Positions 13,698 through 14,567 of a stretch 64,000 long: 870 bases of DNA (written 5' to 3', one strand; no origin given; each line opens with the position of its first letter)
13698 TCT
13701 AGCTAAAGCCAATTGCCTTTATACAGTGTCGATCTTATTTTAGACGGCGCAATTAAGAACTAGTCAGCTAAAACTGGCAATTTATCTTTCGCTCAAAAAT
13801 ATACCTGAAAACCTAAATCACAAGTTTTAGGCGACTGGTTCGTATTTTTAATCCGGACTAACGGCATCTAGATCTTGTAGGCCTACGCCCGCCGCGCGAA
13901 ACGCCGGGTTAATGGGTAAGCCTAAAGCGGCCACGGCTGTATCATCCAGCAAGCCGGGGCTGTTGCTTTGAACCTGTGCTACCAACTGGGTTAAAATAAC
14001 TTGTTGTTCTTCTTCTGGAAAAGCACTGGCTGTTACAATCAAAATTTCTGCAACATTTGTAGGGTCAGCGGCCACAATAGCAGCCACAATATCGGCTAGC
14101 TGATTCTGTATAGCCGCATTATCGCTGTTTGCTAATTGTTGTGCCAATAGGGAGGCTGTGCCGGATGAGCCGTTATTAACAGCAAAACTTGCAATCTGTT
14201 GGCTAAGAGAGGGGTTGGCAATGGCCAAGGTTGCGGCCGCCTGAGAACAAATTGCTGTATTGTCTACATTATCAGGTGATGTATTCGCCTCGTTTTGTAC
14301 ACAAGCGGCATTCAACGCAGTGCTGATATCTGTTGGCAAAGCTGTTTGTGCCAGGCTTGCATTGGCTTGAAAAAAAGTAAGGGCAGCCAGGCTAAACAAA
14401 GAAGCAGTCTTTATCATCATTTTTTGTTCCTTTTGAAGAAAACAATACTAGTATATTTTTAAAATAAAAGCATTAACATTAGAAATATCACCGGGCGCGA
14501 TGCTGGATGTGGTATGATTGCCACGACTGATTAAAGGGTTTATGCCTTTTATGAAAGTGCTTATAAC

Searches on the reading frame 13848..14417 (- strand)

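Call 47: search_protein_families(library=pfam, alignment_id=A7, max_evalue=0.001)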
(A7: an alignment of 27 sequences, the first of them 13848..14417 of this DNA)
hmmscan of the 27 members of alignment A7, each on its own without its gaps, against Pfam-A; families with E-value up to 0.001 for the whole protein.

A. member 1, window:13848-14417:- (189 aa): 0 families

B. families by the number of members that match (of 27 scanned): 72 families (the first 25 are shown)
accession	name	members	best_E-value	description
PF07517.20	SecA_DEAD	1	1.9e-131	SecA DEAD-like domain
PF21090.3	P-loop_SecA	1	5.8e-86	SecA P-loop domain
PF07516.18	SecA_SW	1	2.3e-68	SecA Wing and Scaffold domain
PF00687.26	Ribosomal_L1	1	1.9e-66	Ribosomal protein L1p/L10e family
PF02773.21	S-AdoMet_synt_C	1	3.4e-63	S-adenosylmethionine synthetase, C-terminal domain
PF02653.21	BPD_transp_2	1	4.8e-51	Branched-chain amino acid transport system / permease component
PF11987.13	IF-2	1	2.2e-40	Translation-initiation factor 2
PF00438.25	S-AdoMet_synt_N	1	9.4e-37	S-adenosylmethionine synthetase, N-terminal domain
PF05697.18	Trigger_N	1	5.9e-35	Bacterial trigger factor protein (TF)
PF01043.26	SecA_PP_bind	1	1.4e-34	SecA preprotein cross-linking domain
PF02772.21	S-AdoMet_synt_M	1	1.8e-34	S-adenosylmethionine synthetase, central domain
PF00009.33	GTP_EFTU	1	5.5e-34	Elongation factor Tu GTP binding domain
PF07497.18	Rho_RNA_bind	1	3.3e-31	Rho termination factor, RNA-binding domain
PF01061.29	ABC2_membrane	1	8.6e-30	ABC-2 type transporter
PF13609.12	Porin_4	1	1.8e-28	Gram-negative porin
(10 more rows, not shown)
